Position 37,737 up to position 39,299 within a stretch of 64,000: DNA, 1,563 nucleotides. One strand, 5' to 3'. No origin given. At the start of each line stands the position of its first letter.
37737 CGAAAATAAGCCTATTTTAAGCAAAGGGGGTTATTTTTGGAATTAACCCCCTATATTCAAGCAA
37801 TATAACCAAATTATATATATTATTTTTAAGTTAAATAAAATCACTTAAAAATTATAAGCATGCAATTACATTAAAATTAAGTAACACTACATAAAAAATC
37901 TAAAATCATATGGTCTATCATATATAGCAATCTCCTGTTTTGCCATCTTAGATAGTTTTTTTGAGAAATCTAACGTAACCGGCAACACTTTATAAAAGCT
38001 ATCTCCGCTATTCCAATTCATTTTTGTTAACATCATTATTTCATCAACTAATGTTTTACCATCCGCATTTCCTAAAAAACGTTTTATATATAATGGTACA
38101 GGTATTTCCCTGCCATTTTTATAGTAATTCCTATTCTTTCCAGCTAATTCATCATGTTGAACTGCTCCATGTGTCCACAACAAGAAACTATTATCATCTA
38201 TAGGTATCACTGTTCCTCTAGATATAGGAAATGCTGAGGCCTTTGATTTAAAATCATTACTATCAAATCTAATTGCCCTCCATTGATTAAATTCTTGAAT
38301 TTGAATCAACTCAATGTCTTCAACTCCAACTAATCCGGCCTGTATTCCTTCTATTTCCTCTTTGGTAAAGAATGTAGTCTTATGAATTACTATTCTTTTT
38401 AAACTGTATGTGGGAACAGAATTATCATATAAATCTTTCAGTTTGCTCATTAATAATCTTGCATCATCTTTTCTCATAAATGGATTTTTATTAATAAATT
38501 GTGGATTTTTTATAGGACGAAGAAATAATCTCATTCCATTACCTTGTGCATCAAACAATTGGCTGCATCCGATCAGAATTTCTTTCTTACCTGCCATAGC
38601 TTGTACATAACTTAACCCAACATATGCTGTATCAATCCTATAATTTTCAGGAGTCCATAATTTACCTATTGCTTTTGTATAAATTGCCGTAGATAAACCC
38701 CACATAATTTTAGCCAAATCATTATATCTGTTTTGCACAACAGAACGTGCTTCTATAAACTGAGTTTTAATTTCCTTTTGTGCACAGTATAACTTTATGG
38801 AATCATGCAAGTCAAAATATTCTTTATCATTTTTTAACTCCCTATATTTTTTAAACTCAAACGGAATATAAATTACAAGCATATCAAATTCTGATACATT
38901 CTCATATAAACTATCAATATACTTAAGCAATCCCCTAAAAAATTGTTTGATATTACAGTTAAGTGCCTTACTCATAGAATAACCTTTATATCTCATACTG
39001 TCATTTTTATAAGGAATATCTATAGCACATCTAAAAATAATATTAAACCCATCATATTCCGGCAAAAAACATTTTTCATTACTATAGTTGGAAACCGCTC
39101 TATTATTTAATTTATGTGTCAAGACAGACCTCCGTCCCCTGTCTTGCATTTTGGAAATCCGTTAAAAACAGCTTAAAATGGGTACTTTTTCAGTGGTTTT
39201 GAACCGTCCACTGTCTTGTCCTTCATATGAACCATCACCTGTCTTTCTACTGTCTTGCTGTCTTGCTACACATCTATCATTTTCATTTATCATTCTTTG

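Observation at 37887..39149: Orphan catalytically dead short pAgo next to IS debris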

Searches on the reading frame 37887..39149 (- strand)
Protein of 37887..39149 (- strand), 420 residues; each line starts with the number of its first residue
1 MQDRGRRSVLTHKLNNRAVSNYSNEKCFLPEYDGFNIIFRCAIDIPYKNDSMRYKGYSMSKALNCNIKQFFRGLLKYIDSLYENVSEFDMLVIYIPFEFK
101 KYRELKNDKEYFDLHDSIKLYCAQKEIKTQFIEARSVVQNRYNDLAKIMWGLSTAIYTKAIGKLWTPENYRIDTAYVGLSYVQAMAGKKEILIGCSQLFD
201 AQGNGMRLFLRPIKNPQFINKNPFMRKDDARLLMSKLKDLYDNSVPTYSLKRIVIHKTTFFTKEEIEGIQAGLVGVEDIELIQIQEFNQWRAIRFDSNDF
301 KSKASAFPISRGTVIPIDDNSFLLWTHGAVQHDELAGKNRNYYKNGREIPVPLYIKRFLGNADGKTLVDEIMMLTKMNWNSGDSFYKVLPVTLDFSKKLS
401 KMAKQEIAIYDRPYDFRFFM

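Call 3: search_protein_families(library=pfam, proteins=[window:37887-39149:-], max_evalue=0.1)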
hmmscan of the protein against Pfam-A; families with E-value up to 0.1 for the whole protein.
window:37887-39149:- (420 aa): 2 families
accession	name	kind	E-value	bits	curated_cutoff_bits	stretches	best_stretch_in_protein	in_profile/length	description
PF23278.1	Piwi_N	-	0.00052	20.6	27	1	59-120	10-69/75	Piwi, N-terminal domain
PF18539.7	DUF5625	-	0.0055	17.4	26.9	1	337-385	48-93/131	Domain of unknown function (DUF5625)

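Call 4: search_protein_families(library=padloc, proteins=[window:37887-39149:-], max_evalue=0.1)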
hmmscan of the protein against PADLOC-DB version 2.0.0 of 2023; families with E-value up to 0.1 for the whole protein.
window:37887-39149:- (420 aa): 10 families
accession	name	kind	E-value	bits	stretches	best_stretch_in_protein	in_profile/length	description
PDLC02420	Aga_SIR2-PNTD1-PNTD2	-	6.9e-177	588.6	1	12-420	610-1010/1010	Class I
PDLC02384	pAgo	-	1.2e-106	356.1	1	16-420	636-1030/1030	-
PDLC02377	pAgo_I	-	4.2e-101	337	1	8-420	61-457/457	Class I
PDLC02436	pAgo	-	1.6e-85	285.7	1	12-420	61-460/460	-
PDLC02376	pAgo_I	-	5.2e-49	165.6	1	29-420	74-455/455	Class I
PDLC02378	pAgo_I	-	1.1e-34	118.1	1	112-419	197-492/493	Class I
PDLC02392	pAgo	-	4.2e-27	93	1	76-403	10-328/346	-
PDLC02428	PprPIWI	-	6.9e-15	52.8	1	107-406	397-652/666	-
PDLC02397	pAgo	-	1.1e-10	39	1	106-411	309-571/578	-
PDLC02394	pAgo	-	3e-08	29.9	1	175-399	888-1094/1121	-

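Call 5: find_homologous_proteins(query=window:37887-39149:-)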
Query window:37887-39149:- (420 aa): 303 proteins with E <= 0.001 among 2681 candidates; the best 120 are listed.
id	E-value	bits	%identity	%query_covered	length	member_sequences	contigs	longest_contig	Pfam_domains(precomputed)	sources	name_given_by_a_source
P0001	7.8e-255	864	92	100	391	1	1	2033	-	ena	-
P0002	1.1e-179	616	65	100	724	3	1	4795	-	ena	-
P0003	2.0e-178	612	64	99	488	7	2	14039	-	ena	-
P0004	1.4e-169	583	62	97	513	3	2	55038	-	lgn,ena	-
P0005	1.9e-169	582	61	99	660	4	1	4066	-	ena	-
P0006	2.1e-169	582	61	97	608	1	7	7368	-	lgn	-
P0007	1.1e-167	577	62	97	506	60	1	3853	-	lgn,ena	-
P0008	2.3e-167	576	61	97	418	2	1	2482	-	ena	-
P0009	1.8e-166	573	62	94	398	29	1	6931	-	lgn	-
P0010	3.0e-166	572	61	97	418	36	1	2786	-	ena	-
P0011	2.7e-164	565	61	96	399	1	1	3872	-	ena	-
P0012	7.1e-149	515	58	96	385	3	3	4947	-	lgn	-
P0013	1.1e-148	514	56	99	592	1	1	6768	-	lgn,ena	-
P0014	8.0e-146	505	67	80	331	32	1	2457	-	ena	-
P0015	1.2e-143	497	55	97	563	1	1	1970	-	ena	-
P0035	8.8e-129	448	64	76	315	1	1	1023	-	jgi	jgi:argonaute-like protein implicated in RNA metabolism and viral defense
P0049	3.7e-119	417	49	98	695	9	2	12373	-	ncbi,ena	-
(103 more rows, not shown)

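Call 11: find_encoding_contigs(protein=window:37887-39149:-, flank=10000, max_places=6)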
Protein window:37887-39149:- (420 aa): 1 contig read that carries it; 1 place shown.
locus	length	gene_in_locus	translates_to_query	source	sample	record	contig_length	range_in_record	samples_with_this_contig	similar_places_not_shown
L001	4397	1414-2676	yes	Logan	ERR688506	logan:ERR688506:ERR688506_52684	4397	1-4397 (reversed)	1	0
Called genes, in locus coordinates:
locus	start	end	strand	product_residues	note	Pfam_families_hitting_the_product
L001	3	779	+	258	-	?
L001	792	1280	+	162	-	-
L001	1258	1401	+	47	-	-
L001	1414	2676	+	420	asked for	-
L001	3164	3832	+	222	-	PF26348:SRA_ScoMcrA, PF21196:PcrA_UvrD_tudor (faint)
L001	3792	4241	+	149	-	PF00293:NUDIX, PF14815:NUDIX_4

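Call 12: find_encoding_contigs(protein=P0004, flank=8000, max_places=4)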
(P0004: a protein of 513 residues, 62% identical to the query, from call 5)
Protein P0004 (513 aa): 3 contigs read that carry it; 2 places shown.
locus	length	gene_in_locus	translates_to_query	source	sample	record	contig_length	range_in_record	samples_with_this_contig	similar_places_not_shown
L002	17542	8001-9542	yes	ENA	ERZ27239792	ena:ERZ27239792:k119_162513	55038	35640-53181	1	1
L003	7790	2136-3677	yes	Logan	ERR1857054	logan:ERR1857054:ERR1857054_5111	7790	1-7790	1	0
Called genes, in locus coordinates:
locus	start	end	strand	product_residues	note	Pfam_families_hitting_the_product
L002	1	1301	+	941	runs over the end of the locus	PF00005:ABC_tran (faint), PF02463:SMC_N (faint), PF03193:RsgA_GTPase (faint), PF13191:AAA_16 (faint), PF13304:AAA_21 (faint), PF13481:AAA_25 (faint), PF17760:UvrA_inter, PF17755:UvrA_DNA-bind, +2 more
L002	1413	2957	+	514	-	PF00117:GATase, PF07722:Peptidase_C26, PF02540:NAD_synthase (faint), PF00958:GMP_synt_C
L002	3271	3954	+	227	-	PF00072:Response_reg, PF00486:Trans_reg_C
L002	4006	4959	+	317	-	PF00005:ABC_tran, PF13304:AAA_21 (weak)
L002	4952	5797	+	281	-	PF10920:DUF2705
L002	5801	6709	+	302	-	PF00512:HisKA, PF02518:HATPase_c, PF14501:HATPase_c_5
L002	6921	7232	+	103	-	-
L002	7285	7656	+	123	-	-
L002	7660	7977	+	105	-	-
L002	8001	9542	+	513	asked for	-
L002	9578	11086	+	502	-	PF04326:SLFN_AlbA_2, PF13749:HATPase_c_4, PF13412:HTH_24 (weak), PF08279:HTH_11 (weak)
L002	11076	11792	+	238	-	-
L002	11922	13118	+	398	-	PF16289:PIN_12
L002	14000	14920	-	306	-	PF00248:Aldo_ket_red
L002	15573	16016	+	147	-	PF04138:GtrA_DPMS_TM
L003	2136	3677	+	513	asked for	-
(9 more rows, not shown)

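Call 13: find_encoding_contigs(protein=P0049, flank=8000, max_places=3)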
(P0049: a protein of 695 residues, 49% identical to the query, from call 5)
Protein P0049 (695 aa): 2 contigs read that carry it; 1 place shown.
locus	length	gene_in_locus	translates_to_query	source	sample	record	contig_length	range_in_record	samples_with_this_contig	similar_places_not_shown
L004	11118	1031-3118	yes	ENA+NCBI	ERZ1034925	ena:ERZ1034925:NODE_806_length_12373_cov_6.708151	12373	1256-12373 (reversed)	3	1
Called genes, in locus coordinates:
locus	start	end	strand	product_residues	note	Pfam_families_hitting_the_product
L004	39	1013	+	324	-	PF13289:SIR2_2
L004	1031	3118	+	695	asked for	-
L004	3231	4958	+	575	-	PF12161:HsdM_N, PF02384:N6_Mtase, PF07669:Eco57I (weak)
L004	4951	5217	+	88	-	-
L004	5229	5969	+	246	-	-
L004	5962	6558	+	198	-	-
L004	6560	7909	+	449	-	PF01420:Methylase_S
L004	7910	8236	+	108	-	-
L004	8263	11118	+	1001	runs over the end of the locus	PF04313:HSDR_N, PF04851:ResIII, PF00270:DEAD (weak), PF18766:SWI2_SNF2, PF22679:T1R_D3-like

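Call 14: find_encoding_contigs(protein=P0002, flank=8000, max_places=3)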
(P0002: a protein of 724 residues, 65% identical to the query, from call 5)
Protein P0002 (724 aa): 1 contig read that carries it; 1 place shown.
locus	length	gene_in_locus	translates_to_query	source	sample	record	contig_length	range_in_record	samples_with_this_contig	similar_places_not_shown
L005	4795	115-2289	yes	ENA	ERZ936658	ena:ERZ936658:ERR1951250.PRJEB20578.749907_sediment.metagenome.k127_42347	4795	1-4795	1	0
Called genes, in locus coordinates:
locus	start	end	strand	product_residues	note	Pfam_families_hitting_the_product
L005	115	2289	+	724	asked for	-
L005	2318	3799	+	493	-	PF00656:Peptidase_C14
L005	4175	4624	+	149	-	-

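Call 16: find_related_loci(query=A1, collection=genome_contigs, flank=10000)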
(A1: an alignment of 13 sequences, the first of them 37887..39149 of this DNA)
Query A1 (420 aa) in genome_contigs; peptide patterns used: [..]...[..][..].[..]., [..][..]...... (x = any residue, [..] = any of these).
216 stretches matched a pattern; 176 encode a relative of the query (tblastn E <= 1e-3); the best 80 are kept; 80 distinct loci.
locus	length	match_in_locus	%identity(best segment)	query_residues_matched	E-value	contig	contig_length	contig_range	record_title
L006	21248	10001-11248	64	6-420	0e+0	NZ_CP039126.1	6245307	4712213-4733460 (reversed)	Blautia producta strain DSM 2950 chromosome, complete genome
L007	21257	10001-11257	61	3-420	5e-178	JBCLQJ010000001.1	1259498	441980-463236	Lachnospiraceae bacterium 62-35 voucher GPTB0117 scaffold1, whole genome shotgun sequence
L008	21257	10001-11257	61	3-420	5e-178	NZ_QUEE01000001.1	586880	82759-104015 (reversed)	Lachnotalea sp. AF33-28 AF33-28.Scaf1, whole genome shotgun sequence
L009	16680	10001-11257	62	3-420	5e-178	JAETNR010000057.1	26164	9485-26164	MAG: Blautia sp. isolate S10_Bin4 scaffold_1494, whole genome shotgun sequence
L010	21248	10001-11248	62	6-420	4e-178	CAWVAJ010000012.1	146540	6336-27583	MAG: uncultured Lachnospiraceae bacterium isolate metabat2_6737_HOM_CTRL_hicanu.147 MAG genome assembly, contig: tig0001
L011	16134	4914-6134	63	12-420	1e-177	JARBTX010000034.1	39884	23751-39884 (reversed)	MAG: Anaerocolumna sp. isolate L_E1_T20_C_bin.29 scaffold_1132, whole genome shotgun sequence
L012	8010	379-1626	62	6-420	3e-177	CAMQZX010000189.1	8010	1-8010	MAG TPA_asm: uncultured Lachnospiraceae bacterium isolate ERR5647218_bin.4_metawrap_v1.3_MAG genome assembly, contig: NO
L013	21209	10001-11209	62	12-420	6e-176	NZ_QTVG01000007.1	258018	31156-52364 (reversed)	Eubacterium sp. AF36-5BH AF36-5BH.Scaf7, whole genome shotgun sequence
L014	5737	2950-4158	61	12-420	1e-177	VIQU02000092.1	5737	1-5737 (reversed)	Lachnospiraceae bacterium MD308 11_Assembly.final.scaffolds_scaffold92.1, whole genome shotgun sequence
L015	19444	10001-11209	62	12-420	1e-174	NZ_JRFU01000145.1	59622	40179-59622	Eubacterium ramulus strain 21 contig145, whole genome shotgun sequence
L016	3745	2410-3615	62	13-420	0e+0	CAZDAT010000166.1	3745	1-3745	MAG TPA_asm: uncultured Lachnospiraceae bacterium isolate SRP225648_co1_707 genome assembly, contig: NODE_62727_length_3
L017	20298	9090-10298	62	12-420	5e-174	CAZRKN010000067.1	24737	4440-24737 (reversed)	MAG TPA_asm: uncultured Bacteroides sp. isolate SRP199465_co1_196 genome assembly, contig: NODE_5120_length_24737_cov_48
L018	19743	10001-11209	61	12-420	5e-174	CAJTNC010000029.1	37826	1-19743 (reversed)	MAG TPA_asm: uncultured Lachnospiraceae bacterium isolate MGBC100084 genome assembly, contig: MGBC100084.29, whole genom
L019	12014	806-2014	61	12-420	3e-173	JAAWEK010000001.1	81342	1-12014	MAG: Lachnospiraceae bacterium isolate ABMPRH_278_1 k141_1261875, whole genome shotgun sequence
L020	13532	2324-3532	60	12-420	2e-172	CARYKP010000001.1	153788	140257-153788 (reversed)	MAG TPA_asm: uncultured Lachnospiraceae bacterium isolate MGBC140045 genome assembly, contig: MGBC140045.1, whole genome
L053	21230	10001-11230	49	3-420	4e-123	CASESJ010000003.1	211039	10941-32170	uncultured Clostridia bacterium isolate O4_L1_380380_idba_bin.129 genome assembly, contig: O4_L1_380380_idba_bin.129.fa_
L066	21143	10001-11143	48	28-420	2e-114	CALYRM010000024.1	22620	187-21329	MAG: uncultured Clostridia bacterium isolate SRR7188236_bin.49_metaWRAP_v1.3_MAG genome assembly, contig: ERZ9280836.974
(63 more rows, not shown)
